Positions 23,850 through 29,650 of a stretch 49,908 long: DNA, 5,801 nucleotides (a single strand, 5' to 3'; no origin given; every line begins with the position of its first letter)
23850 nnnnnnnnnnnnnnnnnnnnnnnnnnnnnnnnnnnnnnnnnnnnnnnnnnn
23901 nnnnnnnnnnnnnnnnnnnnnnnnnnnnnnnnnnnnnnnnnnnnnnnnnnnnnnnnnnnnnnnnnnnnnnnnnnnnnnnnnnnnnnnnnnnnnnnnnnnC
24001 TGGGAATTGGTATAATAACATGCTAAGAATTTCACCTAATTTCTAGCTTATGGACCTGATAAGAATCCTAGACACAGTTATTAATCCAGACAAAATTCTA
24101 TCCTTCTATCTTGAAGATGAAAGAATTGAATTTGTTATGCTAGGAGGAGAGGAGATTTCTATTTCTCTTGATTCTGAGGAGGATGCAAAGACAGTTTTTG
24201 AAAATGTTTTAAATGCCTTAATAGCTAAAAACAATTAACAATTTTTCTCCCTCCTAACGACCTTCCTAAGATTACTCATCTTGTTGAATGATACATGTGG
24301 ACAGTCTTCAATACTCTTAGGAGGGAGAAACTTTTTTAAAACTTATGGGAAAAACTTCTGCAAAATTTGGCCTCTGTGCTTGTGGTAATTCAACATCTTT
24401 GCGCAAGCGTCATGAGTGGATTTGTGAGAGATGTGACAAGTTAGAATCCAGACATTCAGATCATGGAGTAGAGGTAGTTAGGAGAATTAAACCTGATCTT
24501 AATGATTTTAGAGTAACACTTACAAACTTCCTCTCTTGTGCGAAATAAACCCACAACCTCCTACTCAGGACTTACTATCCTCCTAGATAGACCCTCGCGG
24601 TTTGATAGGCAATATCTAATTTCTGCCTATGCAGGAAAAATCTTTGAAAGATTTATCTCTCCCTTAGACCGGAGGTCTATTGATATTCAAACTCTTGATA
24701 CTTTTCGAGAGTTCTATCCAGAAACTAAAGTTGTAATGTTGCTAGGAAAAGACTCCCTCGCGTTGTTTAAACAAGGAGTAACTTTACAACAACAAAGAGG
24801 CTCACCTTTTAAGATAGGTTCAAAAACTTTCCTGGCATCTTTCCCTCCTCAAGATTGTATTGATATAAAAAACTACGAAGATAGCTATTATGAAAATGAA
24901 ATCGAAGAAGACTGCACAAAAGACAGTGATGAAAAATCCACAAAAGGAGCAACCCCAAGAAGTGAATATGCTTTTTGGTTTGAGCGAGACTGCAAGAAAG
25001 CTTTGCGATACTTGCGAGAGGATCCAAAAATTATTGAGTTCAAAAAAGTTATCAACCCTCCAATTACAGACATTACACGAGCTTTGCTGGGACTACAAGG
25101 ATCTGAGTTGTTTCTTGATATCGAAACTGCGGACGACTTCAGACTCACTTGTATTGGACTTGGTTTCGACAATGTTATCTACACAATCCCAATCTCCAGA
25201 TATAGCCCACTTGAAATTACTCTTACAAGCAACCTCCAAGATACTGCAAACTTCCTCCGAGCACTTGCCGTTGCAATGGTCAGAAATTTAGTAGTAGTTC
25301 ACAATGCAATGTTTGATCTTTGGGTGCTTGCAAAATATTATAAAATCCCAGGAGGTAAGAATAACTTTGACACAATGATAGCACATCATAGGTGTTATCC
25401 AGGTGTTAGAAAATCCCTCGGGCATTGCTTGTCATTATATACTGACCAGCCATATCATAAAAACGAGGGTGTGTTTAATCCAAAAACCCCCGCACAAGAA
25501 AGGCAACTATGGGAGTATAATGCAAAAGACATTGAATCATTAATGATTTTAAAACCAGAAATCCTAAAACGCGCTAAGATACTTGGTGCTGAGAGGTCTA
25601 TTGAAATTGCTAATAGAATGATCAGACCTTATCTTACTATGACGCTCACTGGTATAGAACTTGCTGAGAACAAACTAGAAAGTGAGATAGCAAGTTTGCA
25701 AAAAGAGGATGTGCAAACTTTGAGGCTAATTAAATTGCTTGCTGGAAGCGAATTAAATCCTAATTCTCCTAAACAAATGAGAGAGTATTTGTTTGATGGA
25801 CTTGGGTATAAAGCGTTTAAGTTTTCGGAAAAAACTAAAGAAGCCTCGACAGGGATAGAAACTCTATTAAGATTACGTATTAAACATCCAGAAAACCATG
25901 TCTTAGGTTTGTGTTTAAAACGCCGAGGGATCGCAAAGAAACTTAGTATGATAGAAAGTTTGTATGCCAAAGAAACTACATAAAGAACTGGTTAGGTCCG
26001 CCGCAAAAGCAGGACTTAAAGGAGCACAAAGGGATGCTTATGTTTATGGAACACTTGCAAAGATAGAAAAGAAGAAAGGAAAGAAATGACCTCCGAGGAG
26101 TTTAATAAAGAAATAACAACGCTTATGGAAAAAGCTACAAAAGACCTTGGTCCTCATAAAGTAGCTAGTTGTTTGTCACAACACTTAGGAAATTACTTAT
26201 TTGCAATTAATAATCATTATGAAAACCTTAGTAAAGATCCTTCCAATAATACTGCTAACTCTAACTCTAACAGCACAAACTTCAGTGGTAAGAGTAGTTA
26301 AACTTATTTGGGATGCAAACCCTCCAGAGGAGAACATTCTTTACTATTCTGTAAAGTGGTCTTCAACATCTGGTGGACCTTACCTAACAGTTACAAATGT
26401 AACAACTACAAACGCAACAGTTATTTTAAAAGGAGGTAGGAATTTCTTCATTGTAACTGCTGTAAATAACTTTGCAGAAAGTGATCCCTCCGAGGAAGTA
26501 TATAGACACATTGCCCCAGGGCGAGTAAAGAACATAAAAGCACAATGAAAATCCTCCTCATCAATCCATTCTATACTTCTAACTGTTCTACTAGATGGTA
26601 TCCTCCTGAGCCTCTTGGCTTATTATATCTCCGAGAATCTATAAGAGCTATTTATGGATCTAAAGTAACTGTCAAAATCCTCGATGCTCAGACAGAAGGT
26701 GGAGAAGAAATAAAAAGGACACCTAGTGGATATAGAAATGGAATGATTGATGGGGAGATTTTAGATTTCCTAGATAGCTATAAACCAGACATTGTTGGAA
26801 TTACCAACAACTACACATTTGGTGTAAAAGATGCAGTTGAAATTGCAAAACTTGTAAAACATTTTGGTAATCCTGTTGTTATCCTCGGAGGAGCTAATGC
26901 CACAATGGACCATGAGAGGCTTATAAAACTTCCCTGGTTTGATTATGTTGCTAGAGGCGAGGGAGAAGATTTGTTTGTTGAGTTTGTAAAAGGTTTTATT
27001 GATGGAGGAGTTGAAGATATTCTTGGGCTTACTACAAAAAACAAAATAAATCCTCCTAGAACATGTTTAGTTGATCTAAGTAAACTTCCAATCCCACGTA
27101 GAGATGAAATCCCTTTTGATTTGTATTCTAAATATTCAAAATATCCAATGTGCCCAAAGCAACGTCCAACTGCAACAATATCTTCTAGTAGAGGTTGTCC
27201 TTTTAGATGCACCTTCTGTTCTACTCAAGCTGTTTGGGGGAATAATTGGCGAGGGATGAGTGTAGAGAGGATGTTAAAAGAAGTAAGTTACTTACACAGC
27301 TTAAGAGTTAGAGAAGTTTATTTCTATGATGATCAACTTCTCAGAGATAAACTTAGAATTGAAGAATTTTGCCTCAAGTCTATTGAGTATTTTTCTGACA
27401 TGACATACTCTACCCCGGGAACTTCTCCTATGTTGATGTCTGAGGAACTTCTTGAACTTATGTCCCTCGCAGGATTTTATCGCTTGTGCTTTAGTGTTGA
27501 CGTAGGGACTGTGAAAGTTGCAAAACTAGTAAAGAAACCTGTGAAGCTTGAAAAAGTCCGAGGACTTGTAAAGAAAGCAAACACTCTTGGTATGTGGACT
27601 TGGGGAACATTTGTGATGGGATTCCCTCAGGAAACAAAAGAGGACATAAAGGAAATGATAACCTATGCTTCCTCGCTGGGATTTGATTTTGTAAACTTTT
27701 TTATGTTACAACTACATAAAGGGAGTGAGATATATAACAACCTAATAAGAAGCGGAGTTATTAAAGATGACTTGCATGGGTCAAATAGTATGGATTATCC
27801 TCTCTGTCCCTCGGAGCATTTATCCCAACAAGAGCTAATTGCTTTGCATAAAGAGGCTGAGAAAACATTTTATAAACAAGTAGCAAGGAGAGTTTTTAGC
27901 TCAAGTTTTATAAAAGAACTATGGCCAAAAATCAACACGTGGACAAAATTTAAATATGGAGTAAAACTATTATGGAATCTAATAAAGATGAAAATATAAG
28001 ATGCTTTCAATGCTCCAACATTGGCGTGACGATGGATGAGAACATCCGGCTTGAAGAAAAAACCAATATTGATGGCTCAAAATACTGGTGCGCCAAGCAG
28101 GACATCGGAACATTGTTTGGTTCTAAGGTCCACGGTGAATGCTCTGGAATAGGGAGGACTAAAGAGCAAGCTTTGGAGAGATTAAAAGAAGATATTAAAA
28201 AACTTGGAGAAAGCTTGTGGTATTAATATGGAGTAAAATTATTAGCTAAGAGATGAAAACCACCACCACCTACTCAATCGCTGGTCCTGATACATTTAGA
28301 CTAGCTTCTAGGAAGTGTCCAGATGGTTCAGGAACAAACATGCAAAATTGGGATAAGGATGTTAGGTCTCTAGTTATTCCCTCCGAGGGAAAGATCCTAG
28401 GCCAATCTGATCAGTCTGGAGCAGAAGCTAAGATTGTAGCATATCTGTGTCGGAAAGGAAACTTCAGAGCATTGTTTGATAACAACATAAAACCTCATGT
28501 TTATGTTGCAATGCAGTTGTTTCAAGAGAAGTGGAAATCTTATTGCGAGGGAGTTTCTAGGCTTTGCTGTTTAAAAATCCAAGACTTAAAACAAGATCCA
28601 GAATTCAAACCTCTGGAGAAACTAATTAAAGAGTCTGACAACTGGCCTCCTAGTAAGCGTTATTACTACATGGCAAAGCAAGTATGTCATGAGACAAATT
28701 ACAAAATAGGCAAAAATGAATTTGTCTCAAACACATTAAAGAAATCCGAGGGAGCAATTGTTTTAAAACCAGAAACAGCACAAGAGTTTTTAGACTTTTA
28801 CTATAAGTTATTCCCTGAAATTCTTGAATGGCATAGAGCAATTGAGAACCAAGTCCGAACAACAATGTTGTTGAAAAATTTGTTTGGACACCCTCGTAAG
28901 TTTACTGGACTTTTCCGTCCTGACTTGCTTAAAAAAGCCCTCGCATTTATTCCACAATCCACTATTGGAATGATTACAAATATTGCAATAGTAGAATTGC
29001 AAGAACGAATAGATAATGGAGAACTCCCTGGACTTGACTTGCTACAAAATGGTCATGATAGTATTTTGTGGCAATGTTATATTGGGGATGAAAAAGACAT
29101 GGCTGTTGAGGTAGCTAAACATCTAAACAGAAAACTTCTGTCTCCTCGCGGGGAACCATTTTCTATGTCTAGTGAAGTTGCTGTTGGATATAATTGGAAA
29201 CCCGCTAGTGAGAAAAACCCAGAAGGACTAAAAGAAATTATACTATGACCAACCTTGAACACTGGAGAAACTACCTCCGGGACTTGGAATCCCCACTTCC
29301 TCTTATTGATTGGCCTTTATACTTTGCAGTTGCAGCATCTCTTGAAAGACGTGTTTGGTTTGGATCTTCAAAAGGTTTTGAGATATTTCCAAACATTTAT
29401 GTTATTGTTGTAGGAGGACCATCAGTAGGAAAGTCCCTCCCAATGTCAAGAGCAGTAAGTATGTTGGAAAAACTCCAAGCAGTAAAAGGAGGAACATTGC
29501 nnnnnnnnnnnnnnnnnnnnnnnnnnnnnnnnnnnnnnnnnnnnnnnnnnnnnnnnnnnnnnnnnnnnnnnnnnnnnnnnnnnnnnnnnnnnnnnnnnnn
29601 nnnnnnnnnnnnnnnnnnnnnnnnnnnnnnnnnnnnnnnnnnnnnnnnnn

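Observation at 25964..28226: Cassette inside the polymerase gene: B12-type radical SAM enzyme + secreted FN3 protein + three small ORFs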

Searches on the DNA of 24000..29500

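Call 69: search_rna_families(source=window, start=24000, end=29500, threshold=evalue, max_evalue=1)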
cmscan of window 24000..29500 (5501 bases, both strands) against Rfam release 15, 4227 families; matches with E-value up to 1: 1.
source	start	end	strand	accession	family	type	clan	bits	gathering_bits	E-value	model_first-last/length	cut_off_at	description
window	25467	25536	-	RF01260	snR11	Gene; snRNA; snoRNA; HACA-box;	CL00022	17.4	42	0.55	1-260/260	no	Small nucleolar RNA snR11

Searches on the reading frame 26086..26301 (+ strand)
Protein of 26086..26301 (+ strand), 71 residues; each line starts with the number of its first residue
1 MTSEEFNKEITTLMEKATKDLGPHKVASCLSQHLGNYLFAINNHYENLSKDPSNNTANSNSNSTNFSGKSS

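Call 3: search_protein_families(library=pfam, proteins=[window:26086-26301:+], max_evalue=0.1)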
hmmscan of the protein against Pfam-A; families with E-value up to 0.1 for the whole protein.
window:26086-26301:+ (71 aa): 0 families

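Call 4: search_protein_families(library=phrogs, proteins=[window:26086-26301:+], max_evalue=0.01)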
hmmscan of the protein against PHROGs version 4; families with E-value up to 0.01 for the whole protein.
window:26086-26301:+ (71 aa): 0 families

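Call 5: search_protein_families(library=ncbifam, proteins=[window:26086-26301:+], max_evalue=0.1)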
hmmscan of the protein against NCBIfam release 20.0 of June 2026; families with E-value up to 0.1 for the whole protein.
window:26086-26301:+ (71 aa): 0 families

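Call 89: search_protein_families(library=padloc, proteins=[window:26086-26301:+], max_evalue=0.01)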
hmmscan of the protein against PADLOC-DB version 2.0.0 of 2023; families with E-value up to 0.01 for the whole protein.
window:26086-26301:+ (71 aa): 0 families

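Call 92: search_dna_similar(query=window:26086-26298:+, collection=phages, mode=protein, max_evalue=1, max_rows=10)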
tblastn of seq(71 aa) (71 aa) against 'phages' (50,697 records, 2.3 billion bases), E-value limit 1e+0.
No match.

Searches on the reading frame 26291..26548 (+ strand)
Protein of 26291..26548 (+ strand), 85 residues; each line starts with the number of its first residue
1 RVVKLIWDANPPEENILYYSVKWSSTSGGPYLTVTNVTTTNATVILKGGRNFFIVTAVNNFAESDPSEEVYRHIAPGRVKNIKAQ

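Call 86: search_solved_structures(query=window:26291-26548:+, max_evalue=10, show_alignments=2)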
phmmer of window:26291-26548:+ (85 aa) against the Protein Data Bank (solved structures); distinct sequences matched with E-value up to 10: 14.
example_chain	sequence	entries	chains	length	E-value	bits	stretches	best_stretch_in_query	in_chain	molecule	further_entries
3mpc_A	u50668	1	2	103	5e-07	33.3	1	4-69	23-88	Fn3-like protein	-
5g56_A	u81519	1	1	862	1e-05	29.2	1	4-69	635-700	CARBOHYDRATE BINDING FAMILY 6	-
4pbx_A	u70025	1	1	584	0.00048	23.8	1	4-72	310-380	Receptor-type tyrosine-protein phosphatase S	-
6tpw_A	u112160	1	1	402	0.0015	22.3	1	3-71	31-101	Receptor-type tyrosine-protein phosphatase F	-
2dju_A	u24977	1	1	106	0.0033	21.2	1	3-71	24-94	Receptor-type tyrosine-protein phosphatase F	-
6tpv_A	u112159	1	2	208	0.014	19.2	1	3-71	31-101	Receptor-type tyrosine-protein phosphatase F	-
4yfe_A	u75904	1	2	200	0.055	17.3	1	3-72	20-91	Receptor-type tyrosine-protein phosphatase delta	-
5xwt_A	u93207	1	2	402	0.057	17.2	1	3-73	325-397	Receptor-type tyrosine-protein phosphatase delta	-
7ceg_A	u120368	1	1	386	0.15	15.9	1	3-70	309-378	Isoform C of Receptor-type tyrosine-protein phosphatase delta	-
4y61_A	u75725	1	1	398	0.16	15.8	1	3-70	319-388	Receptor-type tyrosine-protein phosphatase delta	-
4yfg_B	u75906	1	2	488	0.17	15.7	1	3-71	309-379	Receptor-type tyrosine-protein phosphatase delta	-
4yfd_A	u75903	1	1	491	0.17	15.7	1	3-71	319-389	Receptor-type tyrosine-protein phosphatase delta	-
4yh7_A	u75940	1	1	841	0.29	15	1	3-71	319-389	Receptor-type tyrosine-protein phosphatase delta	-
3lpw_A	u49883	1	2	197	0.29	15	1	13-68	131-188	A77-A78 domain from Titin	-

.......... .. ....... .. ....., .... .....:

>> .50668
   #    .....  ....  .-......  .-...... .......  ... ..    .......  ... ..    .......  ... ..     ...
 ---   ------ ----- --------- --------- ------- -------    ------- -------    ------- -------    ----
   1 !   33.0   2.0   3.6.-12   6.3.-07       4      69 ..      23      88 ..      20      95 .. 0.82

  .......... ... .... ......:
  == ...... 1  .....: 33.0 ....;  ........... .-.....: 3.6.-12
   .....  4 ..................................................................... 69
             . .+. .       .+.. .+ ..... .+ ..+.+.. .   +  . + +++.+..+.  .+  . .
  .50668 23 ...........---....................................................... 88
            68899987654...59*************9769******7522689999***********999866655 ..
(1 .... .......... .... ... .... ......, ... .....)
